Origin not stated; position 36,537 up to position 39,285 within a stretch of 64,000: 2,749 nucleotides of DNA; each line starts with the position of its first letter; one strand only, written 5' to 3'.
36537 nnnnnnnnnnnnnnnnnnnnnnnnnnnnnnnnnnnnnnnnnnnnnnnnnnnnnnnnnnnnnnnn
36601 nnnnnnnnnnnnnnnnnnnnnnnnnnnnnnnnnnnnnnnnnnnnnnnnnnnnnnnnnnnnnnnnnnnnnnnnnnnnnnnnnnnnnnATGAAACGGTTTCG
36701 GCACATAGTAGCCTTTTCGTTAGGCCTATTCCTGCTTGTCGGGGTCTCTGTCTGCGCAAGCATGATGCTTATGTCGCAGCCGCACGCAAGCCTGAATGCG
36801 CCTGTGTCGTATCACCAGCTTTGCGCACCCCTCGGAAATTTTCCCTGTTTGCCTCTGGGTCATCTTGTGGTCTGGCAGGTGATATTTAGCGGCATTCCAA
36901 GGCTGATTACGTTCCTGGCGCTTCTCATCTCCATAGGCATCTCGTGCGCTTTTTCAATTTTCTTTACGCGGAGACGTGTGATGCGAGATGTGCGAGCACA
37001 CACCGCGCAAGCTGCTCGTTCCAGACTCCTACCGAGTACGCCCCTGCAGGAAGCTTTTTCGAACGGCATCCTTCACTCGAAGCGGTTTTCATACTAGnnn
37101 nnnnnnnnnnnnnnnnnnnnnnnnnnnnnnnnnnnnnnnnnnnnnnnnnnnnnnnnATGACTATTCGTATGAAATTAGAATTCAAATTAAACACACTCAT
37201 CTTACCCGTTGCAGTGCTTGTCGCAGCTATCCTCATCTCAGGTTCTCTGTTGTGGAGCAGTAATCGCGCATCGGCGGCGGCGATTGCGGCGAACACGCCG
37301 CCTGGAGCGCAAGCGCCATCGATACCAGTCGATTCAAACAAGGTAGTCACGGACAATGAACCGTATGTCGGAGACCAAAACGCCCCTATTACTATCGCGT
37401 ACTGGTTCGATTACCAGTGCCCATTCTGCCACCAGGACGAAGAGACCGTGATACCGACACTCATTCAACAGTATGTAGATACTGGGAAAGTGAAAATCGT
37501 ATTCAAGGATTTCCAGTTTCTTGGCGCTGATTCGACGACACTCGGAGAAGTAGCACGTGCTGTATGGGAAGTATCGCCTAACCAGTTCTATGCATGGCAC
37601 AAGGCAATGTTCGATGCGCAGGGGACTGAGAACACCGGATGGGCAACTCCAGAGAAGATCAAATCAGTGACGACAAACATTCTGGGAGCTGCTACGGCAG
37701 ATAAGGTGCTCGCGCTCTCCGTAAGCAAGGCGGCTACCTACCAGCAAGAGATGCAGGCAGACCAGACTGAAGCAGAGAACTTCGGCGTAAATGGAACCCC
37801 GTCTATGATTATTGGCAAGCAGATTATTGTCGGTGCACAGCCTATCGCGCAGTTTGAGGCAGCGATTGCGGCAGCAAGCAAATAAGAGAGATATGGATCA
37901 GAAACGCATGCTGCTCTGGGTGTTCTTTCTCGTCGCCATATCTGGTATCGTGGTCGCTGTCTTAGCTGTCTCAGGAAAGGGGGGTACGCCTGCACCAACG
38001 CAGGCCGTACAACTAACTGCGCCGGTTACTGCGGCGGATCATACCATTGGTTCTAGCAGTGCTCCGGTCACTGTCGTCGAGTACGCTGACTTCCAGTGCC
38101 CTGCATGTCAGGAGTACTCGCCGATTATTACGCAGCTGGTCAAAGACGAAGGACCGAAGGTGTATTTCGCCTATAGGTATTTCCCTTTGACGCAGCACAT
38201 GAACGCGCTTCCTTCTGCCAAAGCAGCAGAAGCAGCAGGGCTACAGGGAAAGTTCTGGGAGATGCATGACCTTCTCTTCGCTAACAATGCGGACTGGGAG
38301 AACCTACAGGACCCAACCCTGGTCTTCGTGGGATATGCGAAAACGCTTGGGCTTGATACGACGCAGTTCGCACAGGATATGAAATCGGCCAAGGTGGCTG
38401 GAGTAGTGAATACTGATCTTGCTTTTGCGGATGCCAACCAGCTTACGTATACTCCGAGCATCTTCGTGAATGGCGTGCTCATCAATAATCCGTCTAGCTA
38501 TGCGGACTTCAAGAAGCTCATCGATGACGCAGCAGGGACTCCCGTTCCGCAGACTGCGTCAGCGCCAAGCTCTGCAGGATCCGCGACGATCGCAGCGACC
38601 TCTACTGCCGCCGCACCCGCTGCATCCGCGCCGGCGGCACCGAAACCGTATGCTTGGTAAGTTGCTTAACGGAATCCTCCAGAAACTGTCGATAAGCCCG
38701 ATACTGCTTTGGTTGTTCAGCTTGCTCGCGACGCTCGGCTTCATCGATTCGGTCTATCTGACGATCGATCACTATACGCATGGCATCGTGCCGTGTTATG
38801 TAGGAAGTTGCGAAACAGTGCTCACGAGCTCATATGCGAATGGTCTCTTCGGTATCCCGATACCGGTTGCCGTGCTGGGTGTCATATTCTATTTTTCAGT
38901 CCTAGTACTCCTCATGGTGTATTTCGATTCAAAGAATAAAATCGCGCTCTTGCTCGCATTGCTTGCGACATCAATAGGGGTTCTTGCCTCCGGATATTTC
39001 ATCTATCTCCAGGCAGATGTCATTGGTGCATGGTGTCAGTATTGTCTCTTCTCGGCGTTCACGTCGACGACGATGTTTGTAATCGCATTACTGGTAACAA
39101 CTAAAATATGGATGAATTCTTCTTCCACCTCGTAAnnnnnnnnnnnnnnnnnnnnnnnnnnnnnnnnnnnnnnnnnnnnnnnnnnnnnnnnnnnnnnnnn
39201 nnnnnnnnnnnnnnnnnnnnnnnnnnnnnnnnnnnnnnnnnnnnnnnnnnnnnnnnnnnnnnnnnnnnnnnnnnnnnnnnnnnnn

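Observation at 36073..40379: Oxidative-folding island bracketed by near-identical peroxiredoxin paralogs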

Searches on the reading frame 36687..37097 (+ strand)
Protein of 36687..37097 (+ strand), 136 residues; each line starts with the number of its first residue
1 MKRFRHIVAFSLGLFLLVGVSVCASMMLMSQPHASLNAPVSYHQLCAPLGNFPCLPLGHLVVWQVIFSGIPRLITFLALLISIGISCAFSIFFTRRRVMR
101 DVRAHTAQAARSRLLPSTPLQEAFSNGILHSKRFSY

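Call 6: search_protein_families(library=pfam, proteins=[window:36687-37097:+], max_evalue=0.01)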
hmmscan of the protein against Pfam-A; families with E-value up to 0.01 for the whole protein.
window:36687-37097:+ (136 aa): 0 families

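Call 41: find_homologous_proteins(query=window:36687-37097:+, max_evalue=0.001)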
Query window:36687-37097:+: 45 candidates shared short words with the query, none scored E <= 0.001.

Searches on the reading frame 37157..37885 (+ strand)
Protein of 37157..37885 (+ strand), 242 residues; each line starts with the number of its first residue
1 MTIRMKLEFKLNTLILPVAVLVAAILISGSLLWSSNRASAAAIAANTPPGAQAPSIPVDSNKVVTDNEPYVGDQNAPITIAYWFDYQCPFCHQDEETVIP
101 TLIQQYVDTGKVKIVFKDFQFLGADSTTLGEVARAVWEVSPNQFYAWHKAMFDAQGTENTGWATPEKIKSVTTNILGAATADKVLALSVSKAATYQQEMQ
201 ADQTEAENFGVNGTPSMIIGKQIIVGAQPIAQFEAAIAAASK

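Call 6: search_protein_families(library=pfam, proteins=[window:37157-37885:+], max_evalue=0.01)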
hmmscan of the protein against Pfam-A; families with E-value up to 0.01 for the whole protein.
window:37157-37885:+ (242 aa): 3 families
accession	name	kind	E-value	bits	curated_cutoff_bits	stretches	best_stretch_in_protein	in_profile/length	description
PF13462.12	Thioredoxin_4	-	5.4e-27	95.4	23.2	1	66-237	3-163/165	Thioredoxin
PF01323.26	DSBA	-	2.9e-17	63.5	25.6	1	79-238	1-191/191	DSBA-like thioredoxin domain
PF13098.12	Thioredoxin_2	-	2.5e-05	25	27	1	75-236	4-103/104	Thioredoxin-like domain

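Call 54: search_solved_structures(query=window:37157-37885:+, max_evalue=0.001)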
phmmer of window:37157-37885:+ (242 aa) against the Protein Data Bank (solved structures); distinct sequences matched with E-value up to 0.001: 27.
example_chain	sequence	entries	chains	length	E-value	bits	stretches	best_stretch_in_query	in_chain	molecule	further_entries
4pwo_A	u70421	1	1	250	2.1e-17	66.6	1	69-237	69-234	DsbA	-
7unn_A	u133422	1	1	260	2.3e-17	66.5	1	69-237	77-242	Thioredoxin domain-containing protein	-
3eu3_A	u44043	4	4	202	5.4e-17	65.2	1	66-225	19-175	BdbD | Disulfide bond formation protein D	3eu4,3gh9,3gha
3bci_A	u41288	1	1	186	7.5e-17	64.8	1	76-222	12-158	Disulfide bond protein A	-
4pwp_A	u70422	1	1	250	7.9e-17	64.7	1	68-237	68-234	DsbA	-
3bd2_A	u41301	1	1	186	2e-16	63.4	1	76-222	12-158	Disulfide bond protein A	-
3bck_A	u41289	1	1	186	3.1e-16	62.8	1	76-220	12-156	Disulfide bond protein A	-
7uno_A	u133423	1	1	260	5.8e-16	61.9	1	69-237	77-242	Thioredoxin domain-containing protein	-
4gxz_A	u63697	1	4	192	1.7e-13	53.8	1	68-237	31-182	Suppression of copper sensitivity protein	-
6eez_A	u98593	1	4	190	1.8e-11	47.2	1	67-230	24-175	DsbA-like disulfide oxidoreductase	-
6nen_A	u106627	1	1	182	2.1e-11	46.9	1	68-236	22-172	Copper resistance protein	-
6mhh_A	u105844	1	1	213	2.8e-11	46.6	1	68-236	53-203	Metal resistance protein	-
4xvw_A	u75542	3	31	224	3.7e-11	46.2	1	68-236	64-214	DsbA-like protein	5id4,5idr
3gyk_A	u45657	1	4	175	1.1e-08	38.1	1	66-240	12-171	27kDa outer membrane protein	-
7rgv_A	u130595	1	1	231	3.8e-08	36.3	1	70-229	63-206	Thioredoxin domain-containing protein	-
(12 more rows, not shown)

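Call 81: search_protein_families(library=ncbifam, proteins=[window:37157-37885:+], max_evalue=0.001)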
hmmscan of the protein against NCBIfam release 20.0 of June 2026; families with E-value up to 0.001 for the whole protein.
window:37157-37885:+ (242 aa): 2 families
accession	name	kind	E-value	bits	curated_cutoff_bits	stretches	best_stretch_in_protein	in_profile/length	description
NF041057.1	Rcas_1661_fam_Se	equivalog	1.1e-25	90.6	190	1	48-239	59-246/247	Rcas_1661 family thioredoxin-like (seleno)lipoprotein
NF008657.0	PRK11657.1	equivalog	0.00085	18.6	124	0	72-219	113-225/251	thiol:disulfide interchange protein DsbG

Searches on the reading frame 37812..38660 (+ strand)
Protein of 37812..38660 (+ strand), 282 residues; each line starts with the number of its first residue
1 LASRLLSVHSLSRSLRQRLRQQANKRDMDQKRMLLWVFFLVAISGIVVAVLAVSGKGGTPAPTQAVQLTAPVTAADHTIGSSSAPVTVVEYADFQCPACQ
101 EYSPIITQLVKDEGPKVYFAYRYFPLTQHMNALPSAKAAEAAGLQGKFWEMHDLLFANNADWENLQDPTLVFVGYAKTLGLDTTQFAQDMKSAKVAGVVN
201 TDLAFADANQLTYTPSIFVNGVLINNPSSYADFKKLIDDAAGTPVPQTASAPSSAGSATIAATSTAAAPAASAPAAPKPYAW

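Call 6: search_protein_families(library=pfam, proteins=[window:37812-38660:+], max_evalue=0.01)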
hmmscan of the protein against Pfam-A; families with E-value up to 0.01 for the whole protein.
window:37812-38660:+ (282 aa): 3 families
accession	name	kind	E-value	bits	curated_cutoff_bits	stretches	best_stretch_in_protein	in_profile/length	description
PF13462.12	Thioredoxin_4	-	5.7e-29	101.9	23.2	1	75-239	4-165/165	Thioredoxin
PF01323.26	DSBA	-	2.9e-12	47.2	25.6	2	138-235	94-188/191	DSBA-like thioredoxin domain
PF13743.12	Thioredoxin_5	-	1.6e-06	28.4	27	1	171-219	115-163/186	Thioredoxin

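Call 53: search_solved_structures(query=window:37893-38660:+, max_evalue=0.001)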
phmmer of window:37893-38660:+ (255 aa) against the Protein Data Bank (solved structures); distinct sequences matched with E-value up to 0.001: 17.
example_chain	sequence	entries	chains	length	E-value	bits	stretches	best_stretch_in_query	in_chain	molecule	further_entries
3gyk_A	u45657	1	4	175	1.6e-12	50.9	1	51-205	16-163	27kDa outer membrane protein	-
4n30_A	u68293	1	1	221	4.7e-12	49.4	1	38-190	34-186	Protein disulfide isomerase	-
3eu3_A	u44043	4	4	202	5.8e-12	49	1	48-211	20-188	BdbD | Disulfide bond formation protein D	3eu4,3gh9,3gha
4pwp_A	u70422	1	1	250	1e-10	45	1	51-226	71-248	DsbA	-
7unn_A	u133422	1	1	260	1.9e-10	44.1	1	51-226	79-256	Thioredoxin domain-containing protein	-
4pwo_A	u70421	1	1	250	4.9e-10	42.7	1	51-226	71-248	DsbA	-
7uno_A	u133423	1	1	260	4.5e-09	39.6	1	51-226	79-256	Thioredoxin domain-containing protein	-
3f4t_A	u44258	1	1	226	3.4e-07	33.4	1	43-209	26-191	Putative uncharacterized protein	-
3bci_A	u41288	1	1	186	3.8e-07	33.3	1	51-213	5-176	Disulfide bond protein A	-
3bd2_A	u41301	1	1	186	5e-07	32.9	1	51-213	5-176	Disulfide bond protein A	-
7rgv_A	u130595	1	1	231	1.2e-06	31.6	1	55-202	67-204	Thioredoxin domain-containing protein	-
3f4r_A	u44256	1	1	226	1.7e-06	31.1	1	43-209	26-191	Putative uncharacterized protein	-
3bck_A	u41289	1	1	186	1.9e-06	31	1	51-213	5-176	Disulfide bond protein A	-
3f4s_A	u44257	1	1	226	5.5e-06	29.5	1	43-209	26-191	Putative uncharacterized protein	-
4k2d_A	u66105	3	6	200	6.6e-06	29.2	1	48-201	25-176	Thiol:disulfide interchange protein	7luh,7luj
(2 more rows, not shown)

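Call 81: search_protein_families(library=ncbifam, proteins=[window:37893-38660:+], max_evalue=0.001)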
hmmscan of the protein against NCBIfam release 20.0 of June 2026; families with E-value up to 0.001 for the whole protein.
window:37893-38660:+ (255 aa): 2 families
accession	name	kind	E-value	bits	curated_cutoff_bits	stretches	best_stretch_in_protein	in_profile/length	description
NF041057.1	Rcas_1661_fam_Se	equivalog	3.8e-23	82.3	190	1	36-212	68-246/247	Rcas_1661 family thioredoxin-like (seleno)lipoprotein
NF047695.1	ThlDiSintDsbAHaem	equivalog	3.2e-05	23.4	290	1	55-202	36-183/206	thiol:disulfide interchange protein DsbA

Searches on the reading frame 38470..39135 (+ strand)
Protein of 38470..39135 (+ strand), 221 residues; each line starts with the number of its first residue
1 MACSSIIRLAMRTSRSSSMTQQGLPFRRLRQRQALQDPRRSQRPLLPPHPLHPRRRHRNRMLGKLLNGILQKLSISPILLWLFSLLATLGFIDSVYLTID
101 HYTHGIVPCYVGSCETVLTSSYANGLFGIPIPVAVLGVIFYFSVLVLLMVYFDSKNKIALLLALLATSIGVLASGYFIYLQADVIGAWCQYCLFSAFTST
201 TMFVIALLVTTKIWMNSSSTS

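Call 6: search_protein_families(library=pfam, proteins=[window:38470-39135:+], max_evalue=0.01)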
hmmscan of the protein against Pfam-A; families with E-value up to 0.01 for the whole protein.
window:38470-39135:+ (221 aa): 1 family
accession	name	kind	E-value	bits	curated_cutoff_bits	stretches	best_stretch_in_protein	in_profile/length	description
PF07884.19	VKOR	-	5.8e-24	85.2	27.5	1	81-206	1-133/134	Vitamin K epoxide reductase family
